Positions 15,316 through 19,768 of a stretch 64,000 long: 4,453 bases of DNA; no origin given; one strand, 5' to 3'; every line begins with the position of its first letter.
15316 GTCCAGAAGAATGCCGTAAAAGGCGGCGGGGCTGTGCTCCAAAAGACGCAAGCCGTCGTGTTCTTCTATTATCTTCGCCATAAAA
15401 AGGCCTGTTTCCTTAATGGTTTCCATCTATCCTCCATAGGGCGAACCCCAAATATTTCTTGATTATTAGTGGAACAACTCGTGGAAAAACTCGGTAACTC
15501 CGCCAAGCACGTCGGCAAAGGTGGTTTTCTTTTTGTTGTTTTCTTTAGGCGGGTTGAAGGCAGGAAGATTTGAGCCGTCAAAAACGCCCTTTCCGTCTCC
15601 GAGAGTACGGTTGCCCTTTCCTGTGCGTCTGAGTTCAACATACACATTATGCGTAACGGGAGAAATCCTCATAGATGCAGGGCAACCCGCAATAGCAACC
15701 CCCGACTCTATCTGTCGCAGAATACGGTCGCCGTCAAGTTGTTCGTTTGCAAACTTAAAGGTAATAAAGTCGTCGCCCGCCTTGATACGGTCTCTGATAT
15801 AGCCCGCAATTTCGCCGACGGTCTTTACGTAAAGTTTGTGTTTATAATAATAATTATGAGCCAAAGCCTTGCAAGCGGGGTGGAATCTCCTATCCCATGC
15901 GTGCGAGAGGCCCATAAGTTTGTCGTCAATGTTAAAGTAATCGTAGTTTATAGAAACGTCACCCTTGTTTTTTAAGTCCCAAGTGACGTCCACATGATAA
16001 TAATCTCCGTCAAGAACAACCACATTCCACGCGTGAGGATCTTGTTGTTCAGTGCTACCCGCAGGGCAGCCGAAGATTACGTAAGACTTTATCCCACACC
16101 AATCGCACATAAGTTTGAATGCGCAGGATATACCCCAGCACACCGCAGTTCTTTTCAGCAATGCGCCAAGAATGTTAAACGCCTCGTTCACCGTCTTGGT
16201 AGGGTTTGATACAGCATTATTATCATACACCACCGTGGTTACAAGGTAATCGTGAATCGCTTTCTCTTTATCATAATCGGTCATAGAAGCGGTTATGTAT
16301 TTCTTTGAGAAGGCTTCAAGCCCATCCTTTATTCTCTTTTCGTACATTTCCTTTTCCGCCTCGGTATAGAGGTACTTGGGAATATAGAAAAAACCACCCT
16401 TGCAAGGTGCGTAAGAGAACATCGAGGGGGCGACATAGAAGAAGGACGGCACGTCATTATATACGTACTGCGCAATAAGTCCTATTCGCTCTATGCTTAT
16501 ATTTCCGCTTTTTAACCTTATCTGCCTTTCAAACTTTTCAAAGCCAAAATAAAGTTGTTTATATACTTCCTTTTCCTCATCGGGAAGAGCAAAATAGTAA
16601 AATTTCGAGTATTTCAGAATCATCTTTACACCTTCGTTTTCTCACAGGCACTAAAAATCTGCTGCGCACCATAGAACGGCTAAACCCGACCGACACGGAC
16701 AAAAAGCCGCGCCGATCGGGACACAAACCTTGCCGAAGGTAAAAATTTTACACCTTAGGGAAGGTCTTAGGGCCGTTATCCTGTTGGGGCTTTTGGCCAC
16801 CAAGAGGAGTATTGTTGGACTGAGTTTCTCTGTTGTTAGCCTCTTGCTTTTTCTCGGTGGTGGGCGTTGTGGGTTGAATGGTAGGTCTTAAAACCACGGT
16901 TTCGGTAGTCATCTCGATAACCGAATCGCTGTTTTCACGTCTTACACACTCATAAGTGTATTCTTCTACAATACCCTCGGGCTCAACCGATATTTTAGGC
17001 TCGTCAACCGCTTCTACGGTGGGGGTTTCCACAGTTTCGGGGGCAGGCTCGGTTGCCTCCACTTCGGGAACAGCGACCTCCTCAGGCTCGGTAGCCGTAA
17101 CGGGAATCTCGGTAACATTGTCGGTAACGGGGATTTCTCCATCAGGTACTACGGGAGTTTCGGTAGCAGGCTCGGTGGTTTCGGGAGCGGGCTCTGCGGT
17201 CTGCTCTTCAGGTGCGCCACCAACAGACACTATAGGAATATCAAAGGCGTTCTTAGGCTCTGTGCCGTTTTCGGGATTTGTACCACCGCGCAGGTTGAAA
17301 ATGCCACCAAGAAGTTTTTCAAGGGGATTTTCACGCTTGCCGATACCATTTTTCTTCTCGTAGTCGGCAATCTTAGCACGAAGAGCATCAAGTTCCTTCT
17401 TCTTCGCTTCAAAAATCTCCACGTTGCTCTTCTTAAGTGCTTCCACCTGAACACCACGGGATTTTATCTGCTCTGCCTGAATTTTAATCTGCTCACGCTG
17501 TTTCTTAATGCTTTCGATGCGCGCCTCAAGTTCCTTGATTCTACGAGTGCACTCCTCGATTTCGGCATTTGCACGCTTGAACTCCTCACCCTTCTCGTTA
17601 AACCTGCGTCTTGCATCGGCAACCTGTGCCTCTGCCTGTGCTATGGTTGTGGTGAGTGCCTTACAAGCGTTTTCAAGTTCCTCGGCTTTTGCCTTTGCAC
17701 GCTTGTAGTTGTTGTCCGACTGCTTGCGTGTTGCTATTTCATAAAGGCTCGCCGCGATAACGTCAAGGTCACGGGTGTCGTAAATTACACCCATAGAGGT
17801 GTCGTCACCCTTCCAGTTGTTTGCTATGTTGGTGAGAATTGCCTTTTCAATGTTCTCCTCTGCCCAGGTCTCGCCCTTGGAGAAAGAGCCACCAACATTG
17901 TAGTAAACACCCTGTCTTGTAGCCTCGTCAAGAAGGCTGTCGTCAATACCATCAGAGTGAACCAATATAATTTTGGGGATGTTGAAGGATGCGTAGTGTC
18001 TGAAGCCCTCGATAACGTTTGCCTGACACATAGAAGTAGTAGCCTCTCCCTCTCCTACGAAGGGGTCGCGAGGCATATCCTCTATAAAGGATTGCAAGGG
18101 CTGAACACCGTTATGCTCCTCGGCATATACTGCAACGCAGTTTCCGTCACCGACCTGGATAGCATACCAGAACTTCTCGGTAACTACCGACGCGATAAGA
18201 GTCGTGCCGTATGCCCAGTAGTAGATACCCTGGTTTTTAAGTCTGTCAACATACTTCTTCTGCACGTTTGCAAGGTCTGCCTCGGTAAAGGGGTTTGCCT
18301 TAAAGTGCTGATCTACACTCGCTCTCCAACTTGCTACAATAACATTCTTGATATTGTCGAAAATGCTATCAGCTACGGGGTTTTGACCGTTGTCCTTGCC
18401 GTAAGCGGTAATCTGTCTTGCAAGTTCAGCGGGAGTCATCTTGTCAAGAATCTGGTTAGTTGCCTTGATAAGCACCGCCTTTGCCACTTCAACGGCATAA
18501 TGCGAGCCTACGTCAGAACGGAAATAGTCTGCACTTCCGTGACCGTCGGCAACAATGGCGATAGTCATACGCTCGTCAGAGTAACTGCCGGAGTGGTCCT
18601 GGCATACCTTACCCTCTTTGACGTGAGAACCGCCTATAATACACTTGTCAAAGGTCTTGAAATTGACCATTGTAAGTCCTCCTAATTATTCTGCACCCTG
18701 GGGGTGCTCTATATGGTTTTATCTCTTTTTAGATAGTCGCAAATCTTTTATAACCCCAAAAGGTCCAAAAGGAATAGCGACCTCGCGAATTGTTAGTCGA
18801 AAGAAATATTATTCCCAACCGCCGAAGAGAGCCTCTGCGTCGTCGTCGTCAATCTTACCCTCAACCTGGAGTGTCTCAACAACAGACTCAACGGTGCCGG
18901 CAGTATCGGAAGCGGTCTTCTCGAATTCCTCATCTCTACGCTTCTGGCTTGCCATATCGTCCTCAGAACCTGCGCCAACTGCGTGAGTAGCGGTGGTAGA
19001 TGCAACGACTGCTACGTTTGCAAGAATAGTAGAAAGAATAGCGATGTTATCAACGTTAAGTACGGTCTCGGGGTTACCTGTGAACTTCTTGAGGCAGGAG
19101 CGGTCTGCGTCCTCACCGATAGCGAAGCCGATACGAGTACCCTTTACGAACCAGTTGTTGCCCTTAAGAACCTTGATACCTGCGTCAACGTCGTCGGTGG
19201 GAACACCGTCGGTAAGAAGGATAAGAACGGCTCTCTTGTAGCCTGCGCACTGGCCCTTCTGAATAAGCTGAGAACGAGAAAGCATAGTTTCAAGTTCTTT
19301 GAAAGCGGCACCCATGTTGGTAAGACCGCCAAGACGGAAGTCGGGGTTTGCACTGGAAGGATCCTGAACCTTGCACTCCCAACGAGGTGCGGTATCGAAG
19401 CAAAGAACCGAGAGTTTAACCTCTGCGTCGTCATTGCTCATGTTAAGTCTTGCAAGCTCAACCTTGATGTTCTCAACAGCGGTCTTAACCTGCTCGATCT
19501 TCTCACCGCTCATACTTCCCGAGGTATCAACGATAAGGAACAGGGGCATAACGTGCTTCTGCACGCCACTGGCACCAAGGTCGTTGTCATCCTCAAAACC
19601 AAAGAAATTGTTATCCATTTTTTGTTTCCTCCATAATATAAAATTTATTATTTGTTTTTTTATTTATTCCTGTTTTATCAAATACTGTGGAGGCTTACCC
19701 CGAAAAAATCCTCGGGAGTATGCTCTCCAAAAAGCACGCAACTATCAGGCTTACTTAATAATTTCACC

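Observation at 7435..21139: Candidate undescribed system: kinase-vWA-PP2C triad, transglutaminase-like protein and six tandem cytosolic LRR paralogs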

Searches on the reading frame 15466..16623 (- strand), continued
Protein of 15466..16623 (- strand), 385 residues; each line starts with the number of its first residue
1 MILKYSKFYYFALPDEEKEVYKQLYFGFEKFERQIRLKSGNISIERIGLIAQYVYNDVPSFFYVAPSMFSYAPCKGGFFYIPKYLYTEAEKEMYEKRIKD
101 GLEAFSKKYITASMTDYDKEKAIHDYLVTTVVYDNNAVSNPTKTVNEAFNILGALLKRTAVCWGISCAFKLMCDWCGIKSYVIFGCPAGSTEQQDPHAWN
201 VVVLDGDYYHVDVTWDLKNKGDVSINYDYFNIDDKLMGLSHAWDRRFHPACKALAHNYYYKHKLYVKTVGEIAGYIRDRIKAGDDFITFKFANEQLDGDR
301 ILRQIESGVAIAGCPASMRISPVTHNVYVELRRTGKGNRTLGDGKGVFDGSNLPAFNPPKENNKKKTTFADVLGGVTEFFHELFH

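Call 108: search_protein_families(library=phrogs, proteins=[L101:493-1668:-, L101:1668-2249:-, L101:2249-3433:-, L101:3443-5227:-, L101:5228-5590:-, L101:9014-9937:+, L101:10578-11861:+, L101:16482-17801:+, L101:17868-18530:+, L101:18549-19808:+], max_evalue=0.001)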
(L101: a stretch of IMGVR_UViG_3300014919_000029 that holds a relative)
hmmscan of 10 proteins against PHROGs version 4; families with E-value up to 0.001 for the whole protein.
L101:493-1668:- (391 aa): 4 families
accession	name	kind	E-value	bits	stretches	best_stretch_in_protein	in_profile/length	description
phrog_10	-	head and packaging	4.6e-57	195.5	1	1-388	243-634/752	major head protein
phrog_2263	-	head and packaging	8.5e-39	134.9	1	39-388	172-544/551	major head protein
phrog_15928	-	head and packaging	9.7e-10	39.7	1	219-360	2-149/185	major head protein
phrog_617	-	head and packaging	9.1e-05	22.5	1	175-321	391-554/626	major head protein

L101:1668-2249:- (193 aa): 11 families
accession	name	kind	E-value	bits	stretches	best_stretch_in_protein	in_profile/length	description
phrog_80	-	head and packaging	3.6e-66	225.6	1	5-178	215-390/607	head maturation protease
phrog_2263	-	head and packaging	2.5e-26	93.7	1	17-176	30-186/551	major head protein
phrog_9644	-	head and packaging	1.7e-25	91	1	16-178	153-318/341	head maturation protease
phrog_13042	-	head and packaging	1.1e-19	71.8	1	15-171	14-179/386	major head protein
phrog_37668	-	head and packaging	9.9e-16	58.8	1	13-170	9-170/313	head maturation protease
phrog_36211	-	head and packaging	1.7e-14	54.6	1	35-167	31-165/378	head maturation protease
phrog_617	-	head and packaging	3.3e-12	47.1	1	17-168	17-163/626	major head protein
phrog_7053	-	head and packaging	3.5e-11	44.2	1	47-166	63-189/390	head maturation protease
phrog_3244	-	head and packaging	9.7e-10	39.6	1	83-177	91-190/326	head maturation protease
phrog_11321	-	unknown function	3e-08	34.5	1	65-160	36-133/327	-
phrog_4523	-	head and packaging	5e-06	26.5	1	58-184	68-191/644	major head and protease protein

L101:2249-3433:- (394 aa): 3 families
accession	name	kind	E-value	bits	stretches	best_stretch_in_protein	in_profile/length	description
phrog_12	-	head and packaging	1.2e-58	200.6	1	29-392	81-446/646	portal protein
phrog_2662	-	head and packaging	5.8e-17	62.5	1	36-385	62-429/717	portal protein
phrog_5929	-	head and packaging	1.4e-06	28.8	1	198-367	15-190/228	portal protein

L101:3443-5227:- (594 aa): 6 families
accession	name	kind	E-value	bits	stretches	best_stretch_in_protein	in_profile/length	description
phrog_9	-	head and packaging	1.1e-115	389.3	1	16-581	169-667/812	terminase large subunit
phrog_2699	-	head and packaging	1.2e-66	225.7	1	269-589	6-305/315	terminase large subunit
phrog_4914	-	head and packaging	7.9e-39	134.4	1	6-215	3-212/213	terminase large subunit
phrog_10517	-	head and packaging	6.5e-24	85.6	1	12-157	35-176/207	terminase large subunit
phrog_7622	-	head and packaging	0.00028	21.6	1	89-227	60-194/224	terminase large subunit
phrog_37124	-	unknown function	0.00077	20.3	0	416-510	27-130/143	-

L101:5228-5590:- (120 aa): 3 families
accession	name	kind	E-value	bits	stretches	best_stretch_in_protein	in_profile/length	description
phrog_361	-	head and packaging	2.1e-29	103.3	1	6-118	5-128/129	terminase small subunit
phrog_9452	-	head and packaging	2.8e-06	28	1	9-116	104-209/211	terminase small subunit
phrog_83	-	head and packaging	0.00025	21.6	1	13-118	97-203/246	terminase small subunit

L101:9014-9937:+ (307 aa): 10 families
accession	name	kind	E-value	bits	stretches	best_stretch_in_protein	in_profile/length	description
phrog_157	-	integration and excision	7.7e-95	320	1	22-301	213-494/580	transposase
phrog_956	-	integration and excision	1.7e-44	153.6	1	130-301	36-208/436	transposase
phrog_4869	-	unknown function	5e-35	121.9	1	22-177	10-167/172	-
phrog_8347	-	unknown function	1.6e-18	67.6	1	99-188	1-89/95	-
phrog_9038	-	unknown function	2.6e-13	51.1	1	125-194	113-182/186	-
phrog_21036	-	unknown function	1.9e-11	44.9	1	26-108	12-94/109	-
phrog_32279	-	unknown function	4.2e-11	44.1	1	156-218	1-63/90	-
phrog_29948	-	unknown function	1.5e-09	39.2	1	146-209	1-66/78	-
phrog_310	-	integration and excision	4.9e-09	36.6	1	85-294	225-464/696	transposase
phrog_8463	-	integration and excision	9e-08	32.4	1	71-296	84-307/380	transposase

L101:10578-11861:+ (427 aa): 0 families

L101:16482-17801:+ (439 aa): 2 families
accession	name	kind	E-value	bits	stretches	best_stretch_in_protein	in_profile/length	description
phrog_7035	-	unknown function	8.7e-07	28.6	1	45-108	208-273/969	-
phrog_2666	-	head and packaging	0.0001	22.1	1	49-103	322-373/555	terminase large subunit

L101:17868-18530:+ (220 aa): 0 families

L101:18549-19808:+ (419 aa): 1 family
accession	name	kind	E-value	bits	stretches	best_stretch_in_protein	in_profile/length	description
phrog_8741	-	unknown function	2.2e-25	90.7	1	212-401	71-261/380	-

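Call 110: search_protein_families(library=pfam, proteins=[L020:5262-5825:+, L020:5831-8158:+, L020:4419-5246:+, L020:11589-13955:+, L020:10763-11545:+, L033:8108-9589:+, L028:9281-9970:+, L020:8877-10766:+], max_evalue=0.001)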
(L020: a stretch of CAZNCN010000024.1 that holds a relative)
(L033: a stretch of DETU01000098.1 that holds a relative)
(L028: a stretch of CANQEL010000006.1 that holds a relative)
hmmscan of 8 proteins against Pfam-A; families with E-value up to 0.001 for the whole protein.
L020:5262-5825:+ (187 aa): 1 family
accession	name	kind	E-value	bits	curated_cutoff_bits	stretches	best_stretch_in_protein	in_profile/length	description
PF00574.28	CLP_protease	-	8.4e-64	215.2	20.2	1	13-183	11-180/182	Clp protease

L020:5831-8158:+ (775 aa): 3 families
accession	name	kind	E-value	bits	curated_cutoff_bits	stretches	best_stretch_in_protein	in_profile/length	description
PF02534.20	T4SS-DNA_transf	-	2.9e-28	99.4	20.1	1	69-433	45-390/468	Type IV secretory system Conjugative DNA transfer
PF12696.13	TraG-D_C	-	2e-13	50.8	22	1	347-432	2-86/126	TraM recognition site of TraD and TraG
PF10412.15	TrwB_AAD_bind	-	8.6e-09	35.2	20.5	1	339-433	238-331/387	Type IV secretion-system coupling protein DNA-binding domain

L020:4419-5246:+ (275 aa): 0 families

L020:11589-13955:+ (788 aa): 2 families
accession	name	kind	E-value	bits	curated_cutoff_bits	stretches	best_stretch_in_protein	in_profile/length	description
PF13540.12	RCC1_2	-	1.7e-10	40.8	22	1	568-597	1-30/30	Regulator of chromosome condensation (RCC1) repeat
PF25390.1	WD40_RLD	-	5.4e-07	29.7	150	1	557-637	22-118/363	RCC1-like domain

L020:10763-11545:+ (260 aa): 1 family
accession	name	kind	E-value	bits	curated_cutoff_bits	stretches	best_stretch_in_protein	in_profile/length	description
PF07581.17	Glug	-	4.4e-08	33.5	20.5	1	213-243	1-28/28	The GLUG motif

L033:8108-9589:+ (493 aa): 2 families
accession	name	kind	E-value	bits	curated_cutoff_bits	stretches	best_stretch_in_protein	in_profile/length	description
PF13306.12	LRR_5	-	4.5e-55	185.4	27.7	3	366-471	2-104/127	BspA type Leucine rich repeat region (6 copies)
PF13855.12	LRR_8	-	9.6e-07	28.9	27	0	202-247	13-59/61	Leucine rich repeat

L028:9281-9970:+ (229 aa): 1 family
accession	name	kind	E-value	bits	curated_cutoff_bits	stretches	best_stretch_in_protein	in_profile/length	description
PF01987.23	AIM24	-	1.8e-67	227.5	25.7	1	3-210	1-204/205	Mitochondrial biogenesis AIM24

L020:8877-10766:+ (629 aa): 1 family
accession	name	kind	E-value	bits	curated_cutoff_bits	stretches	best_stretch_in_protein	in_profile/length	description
PF04886.17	PT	-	0.00049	20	26.2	1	115-149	1-35/36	PT disordered repeat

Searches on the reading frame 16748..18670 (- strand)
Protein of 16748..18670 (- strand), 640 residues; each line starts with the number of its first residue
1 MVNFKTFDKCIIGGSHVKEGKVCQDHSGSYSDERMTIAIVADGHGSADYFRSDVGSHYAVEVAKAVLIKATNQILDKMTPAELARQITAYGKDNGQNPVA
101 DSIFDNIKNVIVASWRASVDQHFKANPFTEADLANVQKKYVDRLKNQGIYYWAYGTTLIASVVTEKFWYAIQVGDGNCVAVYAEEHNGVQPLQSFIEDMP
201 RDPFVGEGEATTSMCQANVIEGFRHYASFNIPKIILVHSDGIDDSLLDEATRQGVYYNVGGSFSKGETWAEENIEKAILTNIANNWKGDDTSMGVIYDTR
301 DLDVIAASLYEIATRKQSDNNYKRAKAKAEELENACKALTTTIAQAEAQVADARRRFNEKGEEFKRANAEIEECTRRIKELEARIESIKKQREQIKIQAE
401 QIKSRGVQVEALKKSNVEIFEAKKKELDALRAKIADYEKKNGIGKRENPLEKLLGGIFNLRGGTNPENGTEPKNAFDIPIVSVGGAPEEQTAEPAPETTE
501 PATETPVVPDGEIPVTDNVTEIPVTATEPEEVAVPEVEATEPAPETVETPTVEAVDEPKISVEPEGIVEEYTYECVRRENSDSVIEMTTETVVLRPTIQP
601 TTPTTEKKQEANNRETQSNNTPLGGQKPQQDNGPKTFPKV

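Call 3: search_protein_families(library=pfam, proteins=[window:16748-18670:-], max_evalue=0.01)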
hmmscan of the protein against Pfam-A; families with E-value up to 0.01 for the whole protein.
window:16748-18670:- (640 aa): 13 families
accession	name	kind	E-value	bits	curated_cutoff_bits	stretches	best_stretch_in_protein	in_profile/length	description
PF13672.11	PP2C_2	-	4.4e-22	79.1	24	1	12-250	1-182/209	Protein phosphatase 2C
PF05667.16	CCDC22_CC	-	6.6e-05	22.7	39.2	1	270-430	120-273/477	CCDC22 protein coiled-coil region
PF07303.18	Occludin_ELL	-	0.00022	22.4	31.2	1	348-435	8-97/101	Occludin homology domain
PF09762.14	CCDC93_CC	-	0.00046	19.8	30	1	288-446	102-250/429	CCDC93 coiled-coil domain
PF13870.11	CCDC113_CCDC96_CC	-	0.0005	20.3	31.6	1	328-439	57-166/177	CCDC113/CCDC96, coiled-coil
PF24423.1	OVT1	-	0.00069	20.4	30.9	1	317-403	5-91/100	Major antigen, helical domain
PF10241.14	KxDL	-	0.0023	18.6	27.2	1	331-386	24-79/86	Uncharacterized conserved protein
PF07889.17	DUF1664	-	0.0033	17.9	34.6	1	331-405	38-109/124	Protein of unknown function (DUF1664)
PF15905.10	HMMR_N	-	0.0043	17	30.1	1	313-441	164-292/330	Hyaluronan mediated motility receptor N-terminal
PF09728.14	Taxilin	-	0.005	16.5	30.3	0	345-443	162-256/302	Myosin-like coiled-coil protein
PF06785.16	UPF0242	-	0.0054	17.2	33.5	0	341-452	68-175/194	Uncharacterised protein family (UPF0242) N-terminus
PF10732.14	DUF2524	-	0.0059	17.3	25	0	327-403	2-76/84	Protein of unknown function (DUF2524)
PF08614.16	ATG16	-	0.0062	17.2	33.7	1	316-448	56-181/200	Autophagy protein 16 (ATG16)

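Call 4: search_protein_families(library=padloc, proteins=[window:16748-18670:-], max_evalue=0.01)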
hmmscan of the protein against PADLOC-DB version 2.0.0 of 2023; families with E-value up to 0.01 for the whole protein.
window:16748-18670:- (640 aa): 18 families
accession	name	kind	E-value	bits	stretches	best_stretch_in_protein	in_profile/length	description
PDLC00580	JetC3|JetC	-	0.0001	18.7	1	316-438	266-388/1068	DUF3584 domain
PDLC00006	DruC1|DruC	-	0.0002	18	1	320-439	175-290/626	Unknown function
PDLC00550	JetC2|JetC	-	0.00022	17.1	1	312-453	785-927/1355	DUF3584 domain; MukB-like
PDLC03859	LmuB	-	0.00029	18.2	1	320-453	339-471/611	-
PDLC03865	LmuB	-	0.0006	16.1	1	319-436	359-471/1007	-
PDLC02730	PbeC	-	0.00062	16.6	1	324-441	366-486/651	PbeC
PDLC03864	LmuB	-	0.00069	16.3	1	315-443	406-534/657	-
PDLC00518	JetC1|JetC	-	0.00093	15.1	1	324-440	302-419/1112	DUF3584 domain; MukB-like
PDLC00551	JetC2|JetC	-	0.00097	15.1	1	312-439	845-970/1365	DUF3584 domain; MukB-like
PDLC03868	LmuB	-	0.0011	15.4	1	315-438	594-718/1035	-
PDLC00512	JetC1|JetC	-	0.0012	15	1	313-440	290-417/1123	DUF3584 domain; MukB-like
PDLC00519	JetC1|JetC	-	0.0015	14.8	1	319-429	673-784/1097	DUF3584 domain; MukB-like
PDLC03863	LmuB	-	0.0016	15.2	1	336-440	334-440/610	-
PDLC03862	LmuB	-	0.0026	14.1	1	313-440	353-480/643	-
PDLC02668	DndD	-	0.0068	13.4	0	313-430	381-503/659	DndD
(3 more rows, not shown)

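Call 36: search_protein_families(library=ncbifam, proteins=[window:16748-18670:-], max_evalue=0.01)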
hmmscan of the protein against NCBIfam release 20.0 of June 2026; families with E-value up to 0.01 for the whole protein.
window:16748-18670:- (640 aa): 11 families
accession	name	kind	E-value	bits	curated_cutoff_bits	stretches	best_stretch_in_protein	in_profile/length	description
NF003034.1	PRK03918.1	equivalog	2.9e-07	28.9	700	1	317-440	616-736/878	DNA double-strand break repair ATPase Rad50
TIGR02168.1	SMC_prok_B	equivalog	4.7e-07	28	567.35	1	316-440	235-359/1181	chromosome segregation protein SMC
NF045487.1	ASRP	equivalog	5.4e-05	22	300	1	314-439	349-474/593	archaea-specific SMC-related protein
NF047515.1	SpiroCoCo_C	equivalog_domain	0.00011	21.5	125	1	320-435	28-141/313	SpiroCoCo family coiled-coil protein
TIGR02169.1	SMC_prok_A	equivalog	0.00012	20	729.4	1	319-440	819-940/1165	chromosome segregation protein SMC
NF045780.1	TrlF_fam_ATP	equivalog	0.00037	19.3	350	1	308-440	451-589/944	TrlF family AAA-like ATPase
NF041035.1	Rad50_Halo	equivalog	0.0011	17.4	1000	1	297-445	304-453/883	DNA double-strand break repair ATPase Rad50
TIGR04527.1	mycoplas_twoTM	subfamily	0.0012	18.6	125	1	313-430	33-159/248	MG_279/MG_280 family protein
TIGR04523.1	Mplasa_alph_rch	subfamily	0.0024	15.9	270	1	319-439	231-349/745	helix-rich protein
NF002572.0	PRK02224.1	equivalog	0.0035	15.7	1087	1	306-441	488-622/888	DNA double-strand break repair ATPase Rad50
TIGR02231.1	TIGR02231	subfamily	0.0057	15.4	112.6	0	315-418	87-194/524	mucoidy inhibitor MuiA family protein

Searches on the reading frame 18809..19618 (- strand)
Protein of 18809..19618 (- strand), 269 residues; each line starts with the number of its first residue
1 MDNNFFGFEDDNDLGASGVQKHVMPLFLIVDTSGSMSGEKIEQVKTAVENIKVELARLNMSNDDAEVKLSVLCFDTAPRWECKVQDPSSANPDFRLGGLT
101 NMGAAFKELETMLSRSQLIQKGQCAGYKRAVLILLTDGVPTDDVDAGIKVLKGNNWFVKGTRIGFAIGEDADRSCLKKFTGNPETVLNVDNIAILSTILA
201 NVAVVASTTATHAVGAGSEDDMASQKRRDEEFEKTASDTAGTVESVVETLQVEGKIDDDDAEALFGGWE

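Call 3: search_protein_families(library=pfam, proteins=[window:18809-19618:-], max_evalue=0.01)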
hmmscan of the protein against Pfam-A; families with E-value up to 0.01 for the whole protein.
window:18809-19618:- (269 aa): 3 families
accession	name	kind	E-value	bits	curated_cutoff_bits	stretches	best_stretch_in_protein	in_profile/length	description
PF00092.34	VWA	-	1e-12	49.1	23.8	1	27-198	3-171/174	von Willebrand factor type A domain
PF13519.12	VWA_2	-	3.5e-07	31.2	27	1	27-138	2-106/107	von Willebrand factor type A domain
PF11775.14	CobT_C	-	0.0026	17.9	21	0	28-62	17-51/220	Cobalamin biosynthesis protein CobT VWA domain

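Call 4: search_protein_families(library=padloc, proteins=[window:18809-19618:-], max_evalue=0.01)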
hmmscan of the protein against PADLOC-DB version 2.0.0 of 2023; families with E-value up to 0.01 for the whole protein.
window:18809-19618:- (269 aa): 0 families

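Call 35: search_protein_families(library=padloc, proteins=[window:18809-19618:-], max_evalue=10)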
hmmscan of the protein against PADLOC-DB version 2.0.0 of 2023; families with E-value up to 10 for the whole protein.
window:18809-19618:- (269 aa): 0 families

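Call 36: search_protein_families(library=ncbifam, proteins=[window:18809-19618:-], max_evalue=0.01)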
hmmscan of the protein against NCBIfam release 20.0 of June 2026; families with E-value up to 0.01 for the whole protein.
window:18809-19618:- (269 aa): 1 family
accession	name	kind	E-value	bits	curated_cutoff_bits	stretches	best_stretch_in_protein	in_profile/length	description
TIGR03788.1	marine_srt_targ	equivalog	0.00023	19.7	551.65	1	26-59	274-304/629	marine proteobacterial sortase target protein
